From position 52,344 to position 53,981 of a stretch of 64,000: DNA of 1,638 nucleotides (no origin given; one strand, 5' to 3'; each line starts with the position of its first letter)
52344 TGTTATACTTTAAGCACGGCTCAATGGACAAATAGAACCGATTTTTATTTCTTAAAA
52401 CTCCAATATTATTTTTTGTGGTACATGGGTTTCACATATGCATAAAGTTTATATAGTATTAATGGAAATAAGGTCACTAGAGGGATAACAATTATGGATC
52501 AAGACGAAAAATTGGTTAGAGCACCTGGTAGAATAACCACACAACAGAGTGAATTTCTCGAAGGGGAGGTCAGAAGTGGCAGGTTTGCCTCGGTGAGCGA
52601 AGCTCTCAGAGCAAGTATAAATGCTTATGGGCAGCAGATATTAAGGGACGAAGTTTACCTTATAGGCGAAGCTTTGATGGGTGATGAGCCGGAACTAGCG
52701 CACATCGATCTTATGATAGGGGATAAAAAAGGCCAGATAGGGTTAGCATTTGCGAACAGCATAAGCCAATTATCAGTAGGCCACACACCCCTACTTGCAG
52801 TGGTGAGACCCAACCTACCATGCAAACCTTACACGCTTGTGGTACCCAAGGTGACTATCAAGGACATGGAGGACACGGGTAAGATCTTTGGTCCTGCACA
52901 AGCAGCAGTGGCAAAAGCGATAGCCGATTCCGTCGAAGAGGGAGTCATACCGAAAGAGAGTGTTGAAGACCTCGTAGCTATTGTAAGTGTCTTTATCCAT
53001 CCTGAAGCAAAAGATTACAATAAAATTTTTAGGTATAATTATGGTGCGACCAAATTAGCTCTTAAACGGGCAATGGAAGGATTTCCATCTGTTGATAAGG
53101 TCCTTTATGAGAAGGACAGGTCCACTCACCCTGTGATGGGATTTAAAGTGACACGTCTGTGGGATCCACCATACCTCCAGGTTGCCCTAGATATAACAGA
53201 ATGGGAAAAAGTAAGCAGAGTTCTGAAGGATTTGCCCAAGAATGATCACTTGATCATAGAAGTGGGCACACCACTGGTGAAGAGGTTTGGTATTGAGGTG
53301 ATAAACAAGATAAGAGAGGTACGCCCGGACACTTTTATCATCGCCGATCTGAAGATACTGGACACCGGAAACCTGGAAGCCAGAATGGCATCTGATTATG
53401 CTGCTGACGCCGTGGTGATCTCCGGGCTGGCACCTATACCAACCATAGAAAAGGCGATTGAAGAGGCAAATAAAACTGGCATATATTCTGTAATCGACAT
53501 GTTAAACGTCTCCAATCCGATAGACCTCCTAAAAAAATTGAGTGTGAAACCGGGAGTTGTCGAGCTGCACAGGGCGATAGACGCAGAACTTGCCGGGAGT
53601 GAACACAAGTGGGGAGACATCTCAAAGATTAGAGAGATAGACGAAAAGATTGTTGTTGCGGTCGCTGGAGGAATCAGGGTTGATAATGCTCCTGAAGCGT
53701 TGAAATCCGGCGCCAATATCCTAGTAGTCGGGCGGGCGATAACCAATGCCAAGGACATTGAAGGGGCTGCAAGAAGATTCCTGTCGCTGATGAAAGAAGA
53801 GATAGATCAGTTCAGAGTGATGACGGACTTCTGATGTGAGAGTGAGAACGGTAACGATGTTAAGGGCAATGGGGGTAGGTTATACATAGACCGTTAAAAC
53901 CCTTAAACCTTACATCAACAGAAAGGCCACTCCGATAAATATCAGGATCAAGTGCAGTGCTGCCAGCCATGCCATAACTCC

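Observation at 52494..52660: Ribbon-helix-helix-like N-terminal extension fused in frame to the Fae-Hps bifunctional enzyme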

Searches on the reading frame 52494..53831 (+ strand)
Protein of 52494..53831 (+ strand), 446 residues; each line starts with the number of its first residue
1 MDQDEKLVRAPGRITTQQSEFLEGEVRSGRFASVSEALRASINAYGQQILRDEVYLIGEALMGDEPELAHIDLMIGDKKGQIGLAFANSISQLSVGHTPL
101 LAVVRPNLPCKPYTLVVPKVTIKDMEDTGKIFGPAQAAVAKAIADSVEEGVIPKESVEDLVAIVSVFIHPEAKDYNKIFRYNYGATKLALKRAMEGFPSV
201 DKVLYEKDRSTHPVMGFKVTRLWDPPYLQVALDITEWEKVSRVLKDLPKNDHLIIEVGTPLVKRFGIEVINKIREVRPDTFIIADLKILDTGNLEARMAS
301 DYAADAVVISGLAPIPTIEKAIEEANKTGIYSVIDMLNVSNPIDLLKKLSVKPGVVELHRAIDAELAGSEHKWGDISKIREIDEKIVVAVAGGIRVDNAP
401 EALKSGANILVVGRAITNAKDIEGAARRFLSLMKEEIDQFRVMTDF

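Call 3: search_protein_families(library=pfam, proteins=[window:52494-53831:+], max_evalue=10)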
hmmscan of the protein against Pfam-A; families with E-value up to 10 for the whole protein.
window:52494-53831:+ (446 aa): 10 families
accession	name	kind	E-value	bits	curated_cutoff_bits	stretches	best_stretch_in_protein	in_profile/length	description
PF08714.17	Fae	-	2.8e-70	235.9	27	1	57-215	1-159/159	Formaldehyde-activating enzyme (Fae)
PF00215.30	OMPdecase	-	2.8e-37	129.2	27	1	226-429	1-221/221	Orotidine 5'-phosphate decarboxylase / HUMPS family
PF00834.25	Ribul_P_3_epim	-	9.4e-06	25.6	21.1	1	312-416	88-197/198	Ribulose-phosphate 3 epimerase family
PF01729.25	QRPTase_C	-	0.032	14.4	23.1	1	377-420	119-162/169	Quinolinate phosphoribosyl transferase, C-terminal domain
PF01884.23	PcrB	-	0.038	13.9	23.9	1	365-421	160-216/226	PcrB family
PF02581.23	TMP-TENI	-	0.075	12.8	27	1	376-416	141-180/180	Thiamine monophosphate synthase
PF00697.28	PRAI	-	0.1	12.7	22.7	1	333-406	95-166/193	N-(5'phosphoribosyl)anthranilate (PRA) isomerase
PF03693.20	ParD_antitoxin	-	0.11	13.4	21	1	19-42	14-37/81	Bacterial antitoxin of ParD toxin-antitoxin type II system and RHH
PF03764.24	EFG_IV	-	0.13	12.5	24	0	124-161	50-88/121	Elongation factor G, domain IV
PF01070.24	FMN_dh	-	0.46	9.9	24.9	1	381-439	269-330/350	FMN-dependent dehydrogenase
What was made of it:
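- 52656..53138 (+): Formaldehyde-activating enzyme (Fae) domain, aa 55-215. PF08714 E 2.8e-70 (call 3).
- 53169..53834 (+): 3-hexulose-6-phosphate synthase (Hps, OMP-decarboxylase fold) domain, aa 226-446, plus the stop codon. PF00215 E 2.8e-37 (call 3).
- On Bifunctional Fae-Hps (NCBIfam NF009833 equivalog): Pfam Fae E 2.8e-70 and OMPdecase E 2.8e-37 (call 3).
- Checked: Pfam places Fae at aa 57-215 (E 2.8e-70) and the Hps/OMPdecase domain at aa 226-429 (E 2.8e-37) (call 3).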

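Call 4: search_protein_families(library=ncbifam, proteins=[window:52494-53831:+], max_evalue=10)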
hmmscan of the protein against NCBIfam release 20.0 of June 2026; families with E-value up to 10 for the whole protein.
window:52494-53831:+ (446 aa): 28 families (the best 25 are shown)
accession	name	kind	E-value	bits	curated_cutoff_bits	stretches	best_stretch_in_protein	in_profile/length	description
NF009833.0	PRK13307.1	equivalog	1.6e-197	656.1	274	1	55-446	2-392/392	bifunctional 5,6,7,8-tetrahydromethanopterin hydro-lyase/3-hexulose-6-phosphate synthase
TIGR03126.1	one_C_fae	equivalog_domain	1.8e-76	255.7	118.05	1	56-214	2-160/160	formaldehyde-activating enzyme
TIGR03128.2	RuMP_HxlA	equivalog_domain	2e-42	145.2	200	1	228-430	1-202/205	3-hexulose-6-phosphate synthase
NF041755.1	RuMP_HxlAB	equivalog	1.1e-40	139.9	500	1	226-438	4-215/391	bifunctional 3-hexulose-6-phosphate synthase/6-phospho-3-hexuloisomerase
NF005442.0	PRK07028.1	equivalog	1.2e-37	129.6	593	1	226-435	4-212/430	bifunctional hexulose-6-phosphate synthase/ribonuclease regulator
NF009832.1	PRK13306.1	subfamily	8.9e-27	93.9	250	1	226-431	3-208/215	3-dehydro-L-gulonate-6-phosphate decarboxylase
NF009831.0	PRK13305.1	equivalog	3.4e-20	72.3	294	1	226-433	4-211/220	3-keto-L-gulonate-6-phosphate decarboxylase UlaD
NF010386.0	PRK13813.1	equivalog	3.8e-17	62.6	208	1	228-432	7-212/216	orotidine 5'-phosphate decarboxylase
TIGR01740.1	pyrF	equivalog_domain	2.2e-13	50.4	92.3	1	229-428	2-214/216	orotidine-5'-phosphate decarboxylase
NF001273.0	PRK00230.1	equivalog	1.1e-11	44.6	193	2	229-305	8-84/233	orotidine-5'-phosphate decarboxylase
TIGR01163.1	rpe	equivalog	1.4e-06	27.8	212.6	1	344-425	129-206/211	ribulose-phosphate 3-epimerase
TIGR00693.1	thiE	equivalog_domain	0.00011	21.5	145.1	1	376-428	144-196/197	thiamine phosphate synthase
TIGR02606.1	antidote_CC2985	hypoth_equivalog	0.00043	20.3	46.2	1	15-43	7-35/70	type II toxin-antitoxin system ParD family antitoxin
NF002904.0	PRK03512.1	equivalog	0.00046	19.7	231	1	378-434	152-207/211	thiamine phosphate synthase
NF004076.0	PRK05581.1-4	subfamily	0.00056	19.2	165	1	376-424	161-210/221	ribulose-phosphate 3-epimerase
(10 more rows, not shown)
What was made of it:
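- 52656..53138 (+): TIGR03126 E 1.8e-76 (call 4).
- On Bifunctional Fae-Hps (NCBIfam NF009833 equivalog): 656.1 bits against a cutoff of 274, with model positions 2-392 aligned to aa 55-446 (call 4).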

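Call 5: find_homologous_proteins(query=window:52494-53831:+, max_evalue=1e-20)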
Query window:52494-53831:+ (446 aa): 6073 proteins with E <= 1e-20 among 8000 candidates; the best 120 are listed.
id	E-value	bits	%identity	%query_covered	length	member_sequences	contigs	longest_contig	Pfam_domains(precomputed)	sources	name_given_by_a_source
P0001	3.7e-287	970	100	100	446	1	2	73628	PF00215.31,PF08714.18,PF00834.26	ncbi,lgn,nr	ncbi:MAG: bifunctional 5,6,7,8-tetrahydromethanopterin hydro-lyase/3-hexulose-6-phosphate synthase [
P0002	1.4e-254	863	86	100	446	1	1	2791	PF00215.31,PF08714.18,PF00834.26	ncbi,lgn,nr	ncbi:MAG: bifunctional 5,6,7,8-tetrahydromethanopterin hydro-lyase/3-hexulose-6-phosphate synthase [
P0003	2.6e-249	845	85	100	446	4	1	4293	PF00215.31,PF08714.18,PF00834.26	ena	-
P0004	2.3e-223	760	85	88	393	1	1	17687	PF00215.31,PF08714.18,PF00834.26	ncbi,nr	ncbi:MAG: bifunctional 5,6,7,8-tetrahydromethanopterin hydro-lyase/3-hexulose-6-phosphate synthase [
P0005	1.3e-196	672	75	88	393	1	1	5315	PF00215.31,PF08714.18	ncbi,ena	-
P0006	2.4e-196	671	74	88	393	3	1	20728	PF00215.31,PF08714.18,PF00834.26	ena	-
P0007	1.2e-194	665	73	88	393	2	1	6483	PF00215.31,PF08714.18,PF00834.26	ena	-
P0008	1.6e-189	649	73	88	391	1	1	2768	PF00215.31,PF08714.18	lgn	-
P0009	8.4e-189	646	72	88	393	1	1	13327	PF00215.31,PF08714.18,PF00834.26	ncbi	-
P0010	8.8e-188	643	72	88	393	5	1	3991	PF00215.31,PF08714.18,PF01884.24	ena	-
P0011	2.7e-187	641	71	87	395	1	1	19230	PF00215.31,PF08714.18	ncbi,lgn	ncbi:MAG: bifunctional 5,6,7,8-tetrahydromethanopterin hydro-lyase/3-hexulose-6-phosphate synthase [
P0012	6.3e-187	640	70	87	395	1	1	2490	PF00215.31,PF08714.18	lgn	-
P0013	2.2e-186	638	71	87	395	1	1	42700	PF00215.31,PF08714.18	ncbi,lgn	ncbi:MAG: bifunctional 5,6,7,8-tetrahydromethanopterin hydro-lyase/3-hexulose-6-phosphate synthase [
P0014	2.7e-186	638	70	87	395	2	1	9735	PF00215.31,PF08714.18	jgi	-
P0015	6.4e-186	637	70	87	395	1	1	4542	PF00215.31,PF08714.18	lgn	-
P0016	8.9e-186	636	70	87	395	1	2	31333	PF00215.31,PF08714.18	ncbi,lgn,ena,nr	ncbi:MAG: bifunctional 5,6,7,8-tetrahydromethanopterin hydro-lyase/3-hexulose-6-phosphate synthase [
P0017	1.0e-185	636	70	87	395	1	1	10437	PF00215.31,PF08714.18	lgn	-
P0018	1.1e-185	636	70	87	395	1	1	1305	PF00215.31,PF08714.18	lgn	-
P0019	1.4e-185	636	71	87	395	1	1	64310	PF00215.31,PF08714.18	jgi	-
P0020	3.8e-185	634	70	87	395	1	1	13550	PF00215.31,PF08714.18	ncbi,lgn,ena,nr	ncbi:MAG: bifunctional 5,6,7,8-tetrahydromethanopterin hydro-lyase/3-hexulose-6-phosphate synthase [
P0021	6.1e-185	633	70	88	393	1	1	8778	PF00215.31,PF08714.18,PF01884.24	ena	-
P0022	6.1e-185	633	70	87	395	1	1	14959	PF00215.31,PF08714.18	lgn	-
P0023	6.2e-185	633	70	87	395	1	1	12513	PF00215.31,PF08714.18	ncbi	ncbi:MAG: bifunctional 5,6,7,8-tetrahydromethanopterin hydro-lyase/3-hexulose-6-phosphate synthase [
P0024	8.2e-185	633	69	88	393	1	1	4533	PF00215.31,PF08714.18,PF01884.24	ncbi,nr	ncbi:MAG: bifunctional 5,6,7,8-tetrahydromethanopterin hydro-lyase/3-hexulose-6-phosphate synthase [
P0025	1.3e-184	632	70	87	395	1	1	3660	PF00215.31,PF08714.18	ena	-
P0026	1.9e-184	632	69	88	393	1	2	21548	PF00215.31,PF08714.18,PF01884.24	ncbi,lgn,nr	ncbi:MAG: bifunctional 5,6,7,8-tetrahydromethanopterin hydro-lyase/3-hexulose-6-phosphate synthase [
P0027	2.7e-184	631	70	87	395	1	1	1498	PF00215.31,PF08714.18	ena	-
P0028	2.9e-184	631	70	87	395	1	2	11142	PF00215.31,PF08714.18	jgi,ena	-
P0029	5.3e-184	630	71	88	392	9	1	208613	PF00215.31,PF08714.18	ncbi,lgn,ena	-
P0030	1.1e-183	629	70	87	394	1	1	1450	PF00215.31,PF08714.18,PF01884.24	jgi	-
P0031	1.8e-183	629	72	88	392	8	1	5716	PF00215.31,PF08714.18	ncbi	ncbi:MAG: bifunctional 5,6,7,8-tetrahydromethanopterin hydro-lyase/3-hexulose-6-phosphate synthase [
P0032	2.1e-183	628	69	87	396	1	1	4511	PF00215.31,PF08714.18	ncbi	ncbi:MAG: bifunctional 5,6,7,8-tetrahydromethanopterin hydro-lyase/3-hexulose-6-phosphate synthase [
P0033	2.3e-183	628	70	87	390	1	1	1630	PF00215.31,PF08714.18,PF01884.24,PF00834.26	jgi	-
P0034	3.4e-183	628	69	87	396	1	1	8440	PF00215.31,PF08714.18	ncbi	ncbi:MAG: bifunctional 5,6,7,8-tetrahydromethanopterin hydro-lyase/3-hexulose-6-phosphate synthase [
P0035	5.3e-183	627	69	87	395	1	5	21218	PF00215.31,PF08714.18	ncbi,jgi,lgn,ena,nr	ncbi:MAG TPA: bifunctional 5,6,7,8-tetrahydromethanopterin hydro-lyase/3-hexulose-6-phosphate syntha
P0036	6.3e-183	627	69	87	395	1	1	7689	PF00215.31,PF08714.18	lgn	-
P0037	1.1e-182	626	70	88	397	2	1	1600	PF00215.31,PF08714.18,PF00834.26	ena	-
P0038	1.6e-182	625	69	87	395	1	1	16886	PF00215.31,PF08714.18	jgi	jgi:bifunctional enzyme Fae/Hps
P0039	1.7e-182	625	70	87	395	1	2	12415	PF00215.31,PF08714.18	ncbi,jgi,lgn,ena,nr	ncbi:MAG TPA: bifunctional 5,6,7,8-tetrahydromethanopterin hydro-lyase/3-hexulose-6-phosphate syntha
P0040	1.9e-182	625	69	87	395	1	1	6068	PF00215.31,PF08714.18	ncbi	-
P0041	2.1e-182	625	69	87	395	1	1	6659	PF00215.31,PF08714.18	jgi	jgi:bifunctional enzyme Fae/Hps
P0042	2.2e-182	625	71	87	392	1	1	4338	PF00215.31,PF08714.18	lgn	-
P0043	2.9e-182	625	69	87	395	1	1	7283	PF00215.31,PF08714.18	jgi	jgi:bifunctional enzyme Fae/Hps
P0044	4.9e-182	624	69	87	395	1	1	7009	PF00215.31,PF08714.18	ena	-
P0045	6.1e-182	624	69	87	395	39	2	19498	PF00215.31,PF08714.18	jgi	-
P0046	6.2e-182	624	69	88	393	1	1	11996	PF00215.31,PF08714.18,PF00834.26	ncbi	-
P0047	9.4e-182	623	68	87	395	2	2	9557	PF00215.31,PF08714.18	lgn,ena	-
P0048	2.1e-181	622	69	88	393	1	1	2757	PF00215.31,PF08714.18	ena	-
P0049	2.8e-181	621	69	87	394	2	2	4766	PF00215.31,PF08714.18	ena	-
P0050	3.5e-181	621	69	88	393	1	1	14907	PF00215.31,PF08714.18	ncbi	-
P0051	3.5e-181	621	69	87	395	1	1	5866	PF00215.31,PF08714.18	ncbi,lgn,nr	ncbi:MAG: bifunctional 5,6,7,8-tetrahydromethanopterin hydro-lyase/3-hexulose-6-phosphate synthase [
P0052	4.5e-181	621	69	87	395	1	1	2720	PF00215.31,PF08714.18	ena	-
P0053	4.6e-181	621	69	87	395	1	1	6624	PF00215.31,PF08714.18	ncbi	-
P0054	4.8e-181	621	69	87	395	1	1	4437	PF00215.31,PF08714.18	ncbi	-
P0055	5.2e-181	620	69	87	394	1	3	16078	PF00215.31,PF08714.18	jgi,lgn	jgi:bifunctional enzyme Fae/Hps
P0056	5.6e-181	620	69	87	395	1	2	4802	PF00215.31,PF08714.18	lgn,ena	-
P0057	6.2e-181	620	68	87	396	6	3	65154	PF00215.31,PF08714.18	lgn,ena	-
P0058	8.2e-181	620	69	87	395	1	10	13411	PF00215.31,PF08714.18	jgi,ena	jgi:bifunctional enzyme Fae/Hps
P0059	8.5e-181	620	69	88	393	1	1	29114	PF00215.31,PF08714.18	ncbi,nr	ncbi:MAG: bifunctional 5,6,7,8-tetrahydromethanopterin hydro-lyase/3-hexulose-6-phosphate synthase [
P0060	8.7e-181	620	69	87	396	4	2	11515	PF00215.31,PF08714.18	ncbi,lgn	-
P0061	9.6e-181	620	69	87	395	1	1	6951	PF00215.31,PF08714.18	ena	-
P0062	9.7e-181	620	69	87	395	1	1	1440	PF00215.31,PF08714.18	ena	-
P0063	1.3e-180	619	69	87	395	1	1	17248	PF00215.31,PF08714.18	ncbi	-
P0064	1.4e-180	619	69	87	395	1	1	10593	PF00215.31,PF08714.18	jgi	jgi:bifunctional enzyme Fae/Hps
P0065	1.5e-180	619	71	88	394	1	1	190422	PF00215.31,PF08714.18,PF01884.24,PF00834.26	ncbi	ncbi:MAG: bifunctional 5,6,7,8-tetrahydromethanopterin hydro-lyase/3-hexulose-6-phosphate synthase [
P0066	1.7e-180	619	69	87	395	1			PF00215.31,PF08714.18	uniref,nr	uniref:Bifunctional enzyme Fae/Hps n=1 Tax=Candidatus Methanophaga sp. ANME-1 ERB7 TaxID=2759913 Rep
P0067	2.0e-180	619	70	88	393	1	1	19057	PF00215.31,PF08714.18,PF01884.24,PF00834.26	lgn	-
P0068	2.6e-180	618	71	88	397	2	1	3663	PF00215.31,PF08714.18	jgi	-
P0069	3.0e-180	618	69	87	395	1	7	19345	PF00215.31,PF08714.18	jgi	jgi:bifunctional enzyme Fae/Hps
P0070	3.4e-180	618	69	88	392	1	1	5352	PF00215.31,PF08714.18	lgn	-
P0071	4.4e-180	617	69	87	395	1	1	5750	PF00215.31,PF08714.18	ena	-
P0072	4.6e-180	617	68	87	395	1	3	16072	PF00215.31,PF08714.18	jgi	jgi:bifunctional enzyme Fae/Hps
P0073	4.7e-180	617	69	87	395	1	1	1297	PF00215.31,PF08714.18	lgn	-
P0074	6.1e-180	617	69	87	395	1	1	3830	PF00215.31,PF08714.18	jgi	jgi:bifunctional enzyme Fae/Hps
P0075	6.4e-180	617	69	87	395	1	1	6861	PF00215.31,PF08714.18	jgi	jgi:bifunctional enzyme Fae/Hps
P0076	6.5e-180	617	69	87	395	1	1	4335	PF00215.31,PF08714.18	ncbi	-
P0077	7.0e-180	617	69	87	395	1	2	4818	PF00215.31,PF08714.18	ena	-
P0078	7.1e-180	617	70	88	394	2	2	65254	PF00215.31,PF08714.18,PF00977.28,PF01884.24,PF00834.26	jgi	jgi:bifunctional enzyme Fae/Hps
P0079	7.5e-180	617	69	87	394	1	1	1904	PF00215.31,PF08714.18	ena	-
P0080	7.6e-180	617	69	87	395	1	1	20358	PF00215.31,PF08714.18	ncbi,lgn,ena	-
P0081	1.1e-179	616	69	88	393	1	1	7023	PF00215.31,PF08714.18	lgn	-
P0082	1.2e-179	616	69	87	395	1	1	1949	PF00215.31,PF08714.18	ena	-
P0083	1.3e-179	616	69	87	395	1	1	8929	PF00215.31,PF08714.18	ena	-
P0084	1.5e-179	616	69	87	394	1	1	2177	PF00215.31,PF08714.18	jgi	jgi:bifunctional enzyme Fae/Hps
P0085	1.9e-179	615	69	88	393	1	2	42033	PF00215.31,PF08714.18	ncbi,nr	ncbi:MAG: bifunctional 5,6,7,8-tetrahydromethanopterin hydro-lyase/3-hexulose-6-phosphate synthase [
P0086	2.0e-179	615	69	87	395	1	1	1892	PF00215.31,PF08714.18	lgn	-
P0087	2.1e-179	615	68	87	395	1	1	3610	PF00215.31,PF08714.18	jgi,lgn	-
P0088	2.6e-179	615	69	88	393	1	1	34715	PF00215.31,PF08714.18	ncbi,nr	ncbi:MAG: bifunctional 5,6,7,8-tetrahydromethanopterin hydro-lyase/3-hexulose-6-phosphate synthase [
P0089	2.8e-179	615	69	87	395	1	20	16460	PF00215.31,PF08714.18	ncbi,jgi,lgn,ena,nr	ncbi:Bifunctional enzyme Fae/Hps [ANME-1 cluster archaeon GoMg3.2]|jgi:bifunctional enzyme Fae/Hps|n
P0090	2.8e-179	615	68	88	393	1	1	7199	PF00215.31,PF08714.18,PF01884.24,PF00834.26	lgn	-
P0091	3.0e-179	615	69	87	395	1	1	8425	PF00215.31,PF08714.18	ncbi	-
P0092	3.5e-179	614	69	87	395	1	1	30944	PF00215.31,PF08714.18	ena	-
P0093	3.5e-179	614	69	87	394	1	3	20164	PF00215.31,PF08714.18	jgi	jgi:bifunctional enzyme Fae/Hps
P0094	3.5e-179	614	69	87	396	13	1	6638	PF00215.31,PF08714.18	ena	-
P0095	3.6e-179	614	69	87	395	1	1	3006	PF00215.31,PF08714.18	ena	-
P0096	4.0e-179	614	69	87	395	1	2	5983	PF00215.31,PF08714.18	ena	-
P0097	4.0e-179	614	69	87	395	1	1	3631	PF00215.31,PF08714.18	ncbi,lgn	ncbi:MAG: bifunctional 5,6,7,8-tetrahydromethanopterin hydro-lyase/3-hexulose-6-phosphate synthase [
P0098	4.2e-179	614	69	87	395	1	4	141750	PF00215.31,PF08714.18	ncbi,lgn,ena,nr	ncbi:formaldehyde-activating enzyme [ANME-1 cluster archaeon AG-394-G21]|nr:formaldehyde-activating 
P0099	4.5e-179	614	69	88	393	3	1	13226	PF00215.31,PF08714.18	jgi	-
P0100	5.0e-179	614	69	87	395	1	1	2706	PF00215.31,PF08714.18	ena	-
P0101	5.1e-179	614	69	87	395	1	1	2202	PF00215.31,PF08714.18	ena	-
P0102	5.4e-179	614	69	87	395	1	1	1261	PF00215.31,PF08714.18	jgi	-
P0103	5.5e-179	614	69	87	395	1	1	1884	PF00215.31,PF08714.18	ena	-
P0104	5.5e-179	614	69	87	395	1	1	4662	PF00215.31,PF08714.18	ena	-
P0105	5.5e-179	614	69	87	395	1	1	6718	PF00215.31,PF08714.18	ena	-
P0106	5.6e-179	614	69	87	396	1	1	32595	PF00215.31,PF08714.18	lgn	-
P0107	5.6e-179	614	69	88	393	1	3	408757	PF00215.31,PF08714.18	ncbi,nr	ncbi:MAG: bifunctional 5,6,7,8-tetrahydromethanopterin hydro-lyase/3-hexulose-6-phosphate synthase [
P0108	6.2e-179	614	69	87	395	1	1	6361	PF00215.31,PF08714.18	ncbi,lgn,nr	ncbi:MAG: bifunctional 5,6,7,8-tetrahydromethanopterin hydro-lyase/3-hexulose-6-phosphate synthase [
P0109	6.9e-179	613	69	88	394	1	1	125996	PF00215.31,PF08714.18,PF01884.24,PF00834.26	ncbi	ncbi:MAG: bifunctional 5,6,7,8-tetrahydromethanopterin hydro-lyase/3-hexulose-6-phosphate synthase [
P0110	6.9e-179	613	69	87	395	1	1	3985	PF00215.31,PF08714.18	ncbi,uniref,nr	uniref:Bifunctional enzyme Fae/Hps n=1 Tax=Uncultured archaeon GZfos26G2 TaxID=3386331 RepID=Q64CL3_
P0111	6.9e-179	613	69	87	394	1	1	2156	PF00215.31,PF08714.18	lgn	-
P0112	7.6e-179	613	69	87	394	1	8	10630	PF00215.31,PF08714.18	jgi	jgi:bifunctional enzyme Fae/Hps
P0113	8.9e-179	613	68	87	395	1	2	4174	PF00215.31,PF08714.18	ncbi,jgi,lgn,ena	-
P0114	9.0e-179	613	68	87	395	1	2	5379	PF00215.31,PF08714.18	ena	-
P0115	9.8e-179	613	68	87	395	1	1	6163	PF00215.31,PF08714.18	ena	-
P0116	1.1e-178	613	69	87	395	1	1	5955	PF00215.31,PF08714.18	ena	-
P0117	1.2e-178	613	68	87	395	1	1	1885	PF00215.31,PF08714.18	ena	-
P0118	1.4e-178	612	68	87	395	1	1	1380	PF00215.31,PF08714.18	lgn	-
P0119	1.9e-178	612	69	87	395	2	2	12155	PF00215.31,PF08714.18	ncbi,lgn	-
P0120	2.1e-178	612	68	87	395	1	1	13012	PF00215.31,PF08714.18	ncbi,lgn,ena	-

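Call 7: find_encoding_contigs(protein=P0004, flank=5000, max_places=4)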
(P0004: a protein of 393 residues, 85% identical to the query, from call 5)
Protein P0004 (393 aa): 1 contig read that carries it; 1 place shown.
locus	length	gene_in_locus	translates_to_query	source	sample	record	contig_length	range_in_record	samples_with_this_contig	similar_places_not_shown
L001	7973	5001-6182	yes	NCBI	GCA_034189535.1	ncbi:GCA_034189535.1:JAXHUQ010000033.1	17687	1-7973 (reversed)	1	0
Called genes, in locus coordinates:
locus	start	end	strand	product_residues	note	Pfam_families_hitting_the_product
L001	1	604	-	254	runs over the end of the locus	PF02240:MCR_gamma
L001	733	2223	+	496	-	PF00289:Biotin_carb_N, PF02222:ATP-grasp (weak), PF02655:ATP-grasp_3 (faint), PF02786:CPSase_L_D2, PF07478:Dala_Dala_lig_C, PF08443:RimK (weak), PF02785:Biotin_carb_C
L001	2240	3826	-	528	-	PF00999:Na_H_Exchanger, PF02254:TrkA_N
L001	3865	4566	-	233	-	PF27030:AbpE_bact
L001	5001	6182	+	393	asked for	PF08714:Fae, PF00215:OMPdecase, PF00834:Ribul_P_3_epim (faint)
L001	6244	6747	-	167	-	-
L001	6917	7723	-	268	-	-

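Call 8: find_encoding_contigs(protein=P0002, flank=5000, max_places=4)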
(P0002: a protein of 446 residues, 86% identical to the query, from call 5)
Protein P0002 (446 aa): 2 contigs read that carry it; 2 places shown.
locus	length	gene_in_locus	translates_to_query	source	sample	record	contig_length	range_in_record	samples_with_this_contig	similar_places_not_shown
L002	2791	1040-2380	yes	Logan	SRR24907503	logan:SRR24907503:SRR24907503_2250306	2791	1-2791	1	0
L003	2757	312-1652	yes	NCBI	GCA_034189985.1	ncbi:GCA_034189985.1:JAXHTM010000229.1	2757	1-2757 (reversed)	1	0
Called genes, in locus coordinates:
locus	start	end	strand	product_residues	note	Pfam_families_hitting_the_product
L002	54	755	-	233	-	PF27030:AbpE_bact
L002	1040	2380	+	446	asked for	PF08714:Fae, PF00215:OMPdecase, PF00834:Ribul_P_3_epim (weak)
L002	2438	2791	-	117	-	?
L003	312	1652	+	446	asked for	PF08714:Fae, PF00215:OMPdecase, PF00834:Ribul_P_3_epim (weak)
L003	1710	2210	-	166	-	-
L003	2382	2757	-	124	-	?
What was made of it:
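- Tried and rejected: In some loci the site lies in a divergent intergenic region (calls 7, 8).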

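Call 9: find_encoding_contigs(protein=P0003, flank=5000, max_places=4)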
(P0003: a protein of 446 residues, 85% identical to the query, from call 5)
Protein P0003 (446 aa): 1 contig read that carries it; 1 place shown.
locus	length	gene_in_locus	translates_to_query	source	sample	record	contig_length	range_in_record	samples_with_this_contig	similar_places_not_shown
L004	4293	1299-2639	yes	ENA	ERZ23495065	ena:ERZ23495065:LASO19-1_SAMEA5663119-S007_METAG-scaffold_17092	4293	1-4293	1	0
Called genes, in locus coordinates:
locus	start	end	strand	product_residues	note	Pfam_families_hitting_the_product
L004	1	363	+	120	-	?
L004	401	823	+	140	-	PF03852:Vsr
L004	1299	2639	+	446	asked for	PF08714:Fae, PF00215:OMPdecase, PF00834:Ribul_P_3_epim (faint)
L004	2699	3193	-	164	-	-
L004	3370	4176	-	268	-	-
